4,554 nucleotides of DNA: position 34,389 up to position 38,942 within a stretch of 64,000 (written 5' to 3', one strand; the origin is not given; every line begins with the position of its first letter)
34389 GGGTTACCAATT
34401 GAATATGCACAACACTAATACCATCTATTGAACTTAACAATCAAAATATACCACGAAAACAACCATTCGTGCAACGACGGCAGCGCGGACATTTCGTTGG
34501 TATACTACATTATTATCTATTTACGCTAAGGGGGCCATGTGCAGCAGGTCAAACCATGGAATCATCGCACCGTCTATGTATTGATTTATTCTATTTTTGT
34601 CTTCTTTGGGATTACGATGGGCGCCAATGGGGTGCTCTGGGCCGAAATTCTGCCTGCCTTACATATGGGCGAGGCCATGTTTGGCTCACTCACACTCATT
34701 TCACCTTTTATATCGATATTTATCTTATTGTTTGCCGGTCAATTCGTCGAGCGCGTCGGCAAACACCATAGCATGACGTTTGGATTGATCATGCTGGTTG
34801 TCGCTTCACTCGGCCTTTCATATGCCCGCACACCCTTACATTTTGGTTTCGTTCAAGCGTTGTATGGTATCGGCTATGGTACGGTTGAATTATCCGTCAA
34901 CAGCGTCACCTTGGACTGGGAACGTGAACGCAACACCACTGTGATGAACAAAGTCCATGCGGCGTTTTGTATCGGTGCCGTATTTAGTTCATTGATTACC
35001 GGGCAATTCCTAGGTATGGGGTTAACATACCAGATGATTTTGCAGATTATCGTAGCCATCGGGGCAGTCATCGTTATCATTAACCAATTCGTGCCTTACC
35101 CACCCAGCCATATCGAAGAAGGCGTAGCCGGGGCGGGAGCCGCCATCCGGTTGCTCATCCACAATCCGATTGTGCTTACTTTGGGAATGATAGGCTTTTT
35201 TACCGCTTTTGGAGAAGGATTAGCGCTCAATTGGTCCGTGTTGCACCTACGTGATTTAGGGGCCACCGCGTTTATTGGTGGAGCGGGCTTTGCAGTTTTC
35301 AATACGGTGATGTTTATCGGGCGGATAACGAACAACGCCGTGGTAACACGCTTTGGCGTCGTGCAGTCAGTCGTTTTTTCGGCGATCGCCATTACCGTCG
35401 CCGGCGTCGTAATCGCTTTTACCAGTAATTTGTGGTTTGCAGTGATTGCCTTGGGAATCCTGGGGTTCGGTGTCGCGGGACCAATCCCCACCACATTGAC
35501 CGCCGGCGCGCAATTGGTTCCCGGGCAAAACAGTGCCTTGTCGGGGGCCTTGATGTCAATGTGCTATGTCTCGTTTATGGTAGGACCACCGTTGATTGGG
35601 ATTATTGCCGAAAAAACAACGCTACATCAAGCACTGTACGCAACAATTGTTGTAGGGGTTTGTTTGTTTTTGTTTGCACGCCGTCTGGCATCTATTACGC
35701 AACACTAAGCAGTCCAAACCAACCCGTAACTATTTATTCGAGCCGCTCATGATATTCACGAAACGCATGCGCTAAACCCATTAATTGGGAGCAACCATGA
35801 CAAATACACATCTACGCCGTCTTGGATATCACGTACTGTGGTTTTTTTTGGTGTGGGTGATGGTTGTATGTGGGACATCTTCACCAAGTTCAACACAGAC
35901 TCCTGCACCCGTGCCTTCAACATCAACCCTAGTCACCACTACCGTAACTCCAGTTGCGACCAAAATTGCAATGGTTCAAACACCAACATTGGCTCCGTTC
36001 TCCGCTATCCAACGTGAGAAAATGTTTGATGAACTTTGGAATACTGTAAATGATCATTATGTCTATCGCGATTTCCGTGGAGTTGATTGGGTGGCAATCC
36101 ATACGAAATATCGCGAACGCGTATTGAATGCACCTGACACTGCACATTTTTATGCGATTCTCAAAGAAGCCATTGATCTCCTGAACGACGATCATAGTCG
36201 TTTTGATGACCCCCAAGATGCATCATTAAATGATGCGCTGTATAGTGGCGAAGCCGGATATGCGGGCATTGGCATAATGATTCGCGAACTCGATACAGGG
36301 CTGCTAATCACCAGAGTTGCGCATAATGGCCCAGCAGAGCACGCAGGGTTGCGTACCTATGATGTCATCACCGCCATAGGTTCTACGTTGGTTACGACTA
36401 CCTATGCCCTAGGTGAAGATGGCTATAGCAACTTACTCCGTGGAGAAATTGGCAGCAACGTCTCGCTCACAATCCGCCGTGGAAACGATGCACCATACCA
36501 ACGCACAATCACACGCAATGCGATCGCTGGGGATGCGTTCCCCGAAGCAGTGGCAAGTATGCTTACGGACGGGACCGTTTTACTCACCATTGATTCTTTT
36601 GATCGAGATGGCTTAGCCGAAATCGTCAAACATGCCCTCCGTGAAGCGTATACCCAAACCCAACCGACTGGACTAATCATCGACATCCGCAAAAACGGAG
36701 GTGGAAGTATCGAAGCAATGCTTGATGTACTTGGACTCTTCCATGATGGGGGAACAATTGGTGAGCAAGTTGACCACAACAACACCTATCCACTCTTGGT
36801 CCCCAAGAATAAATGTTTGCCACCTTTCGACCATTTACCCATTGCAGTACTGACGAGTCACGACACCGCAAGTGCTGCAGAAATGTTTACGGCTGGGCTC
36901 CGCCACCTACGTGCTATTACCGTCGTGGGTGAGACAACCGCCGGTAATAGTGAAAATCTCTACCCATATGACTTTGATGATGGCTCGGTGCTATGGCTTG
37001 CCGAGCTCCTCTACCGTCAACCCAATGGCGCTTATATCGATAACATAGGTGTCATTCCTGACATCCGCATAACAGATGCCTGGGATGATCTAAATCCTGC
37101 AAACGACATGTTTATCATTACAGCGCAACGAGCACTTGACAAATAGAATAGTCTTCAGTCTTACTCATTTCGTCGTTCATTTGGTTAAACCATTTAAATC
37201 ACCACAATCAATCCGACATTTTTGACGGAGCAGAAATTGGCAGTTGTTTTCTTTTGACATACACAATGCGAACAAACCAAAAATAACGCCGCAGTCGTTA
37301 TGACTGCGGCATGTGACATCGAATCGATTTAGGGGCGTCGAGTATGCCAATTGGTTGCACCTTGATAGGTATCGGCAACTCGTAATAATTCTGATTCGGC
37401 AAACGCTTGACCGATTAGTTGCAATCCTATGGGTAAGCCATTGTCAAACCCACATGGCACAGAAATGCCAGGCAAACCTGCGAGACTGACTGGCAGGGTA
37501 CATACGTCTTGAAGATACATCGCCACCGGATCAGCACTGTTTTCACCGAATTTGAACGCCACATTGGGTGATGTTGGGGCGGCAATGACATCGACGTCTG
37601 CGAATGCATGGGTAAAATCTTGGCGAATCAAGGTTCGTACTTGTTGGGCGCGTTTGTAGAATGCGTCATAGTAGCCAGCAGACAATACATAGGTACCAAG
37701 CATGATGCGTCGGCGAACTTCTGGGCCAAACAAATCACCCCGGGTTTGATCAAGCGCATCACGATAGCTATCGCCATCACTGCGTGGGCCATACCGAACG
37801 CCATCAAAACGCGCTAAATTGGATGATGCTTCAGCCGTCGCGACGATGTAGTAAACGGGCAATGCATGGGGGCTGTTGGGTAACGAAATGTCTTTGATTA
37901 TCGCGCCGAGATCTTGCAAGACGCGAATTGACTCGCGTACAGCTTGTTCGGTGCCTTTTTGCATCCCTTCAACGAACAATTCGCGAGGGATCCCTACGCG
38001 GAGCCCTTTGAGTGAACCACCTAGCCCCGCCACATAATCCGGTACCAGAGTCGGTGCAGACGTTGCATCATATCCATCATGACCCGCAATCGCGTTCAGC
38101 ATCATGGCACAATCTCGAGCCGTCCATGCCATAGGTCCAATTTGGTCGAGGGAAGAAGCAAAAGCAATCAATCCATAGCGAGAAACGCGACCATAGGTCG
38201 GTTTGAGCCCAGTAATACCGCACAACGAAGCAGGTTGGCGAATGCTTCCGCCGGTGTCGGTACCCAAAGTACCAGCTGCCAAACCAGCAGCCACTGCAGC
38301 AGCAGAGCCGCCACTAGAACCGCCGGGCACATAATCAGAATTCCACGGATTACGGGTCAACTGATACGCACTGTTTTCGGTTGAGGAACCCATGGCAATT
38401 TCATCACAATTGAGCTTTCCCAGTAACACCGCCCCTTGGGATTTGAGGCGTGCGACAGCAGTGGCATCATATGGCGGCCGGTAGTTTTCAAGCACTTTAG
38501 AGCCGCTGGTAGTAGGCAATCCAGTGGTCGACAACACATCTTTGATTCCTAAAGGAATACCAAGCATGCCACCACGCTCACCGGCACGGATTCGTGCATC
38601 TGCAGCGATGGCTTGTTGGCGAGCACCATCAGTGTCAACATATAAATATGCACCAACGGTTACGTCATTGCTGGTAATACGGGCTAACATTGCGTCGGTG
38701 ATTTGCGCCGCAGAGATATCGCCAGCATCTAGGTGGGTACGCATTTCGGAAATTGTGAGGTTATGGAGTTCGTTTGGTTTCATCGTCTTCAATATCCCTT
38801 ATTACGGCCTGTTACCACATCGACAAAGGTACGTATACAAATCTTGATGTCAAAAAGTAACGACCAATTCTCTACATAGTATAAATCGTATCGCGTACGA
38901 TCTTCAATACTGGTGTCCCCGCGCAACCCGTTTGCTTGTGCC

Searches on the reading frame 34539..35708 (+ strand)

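Call 96: search_protein_families(library=pfam, proteins=[window:34539-35708:+], max_evalue=0.00001)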
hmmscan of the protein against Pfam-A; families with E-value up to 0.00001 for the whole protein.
window:34539-35708:+ (389 aa): 1 family
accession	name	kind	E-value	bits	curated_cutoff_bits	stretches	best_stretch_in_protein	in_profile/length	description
PF07690.21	MFS_1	-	3.4e-24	85.9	33.4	2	19-342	4-338/347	Major Facilitator Superfamily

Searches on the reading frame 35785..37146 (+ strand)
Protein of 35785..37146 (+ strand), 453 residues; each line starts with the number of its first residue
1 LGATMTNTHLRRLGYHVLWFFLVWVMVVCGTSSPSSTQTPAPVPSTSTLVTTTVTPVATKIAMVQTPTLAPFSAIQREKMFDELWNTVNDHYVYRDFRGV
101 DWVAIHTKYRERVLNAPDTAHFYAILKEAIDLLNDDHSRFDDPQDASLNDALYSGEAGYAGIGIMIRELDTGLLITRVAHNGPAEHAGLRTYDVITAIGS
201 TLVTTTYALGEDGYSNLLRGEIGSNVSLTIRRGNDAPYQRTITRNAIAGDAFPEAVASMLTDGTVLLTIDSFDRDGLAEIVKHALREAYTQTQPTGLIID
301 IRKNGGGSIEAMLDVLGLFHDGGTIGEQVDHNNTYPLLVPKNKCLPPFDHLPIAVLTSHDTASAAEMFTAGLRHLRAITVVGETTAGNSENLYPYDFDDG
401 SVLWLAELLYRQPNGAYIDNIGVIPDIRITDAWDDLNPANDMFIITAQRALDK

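Call 53: search_protein_families(library=pfam, proteins=[window:35785-37146:+], max_evalue=0.00001)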
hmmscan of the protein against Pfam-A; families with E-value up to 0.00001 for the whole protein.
window:35785-37146:+ (453 aa): 4 families
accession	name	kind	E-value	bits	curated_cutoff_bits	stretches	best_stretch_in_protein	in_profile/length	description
PF03572.23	Peptidase_S41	-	9.8e-30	103.7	24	1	266-428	4-164/165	Peptidase family S41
PF14684.11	Tricorn_C1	-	4.2e-14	52.6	24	1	76-129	4-57/59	Tricorn protease C1 domain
PF13180.12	PDZ_2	-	8.1e-11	42.5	27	1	161-235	2-72/80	PDZ domain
PF17820.7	PDZ_6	-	1.8e-08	34.4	27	1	175-232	2-54/54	PDZ domain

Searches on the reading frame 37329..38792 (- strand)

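Call 53: search_protein_families(library=pfam, proteins=[window:37329-38792:-], max_evalue=0.00001)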
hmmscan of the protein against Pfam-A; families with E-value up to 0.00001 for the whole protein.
window:37329-38792:- (487 aa): 1 family
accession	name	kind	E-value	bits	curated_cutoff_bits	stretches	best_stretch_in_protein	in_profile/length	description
PF01425.27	Amidase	-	4.8e-151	504.2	27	1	31-470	2-445/445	Amidase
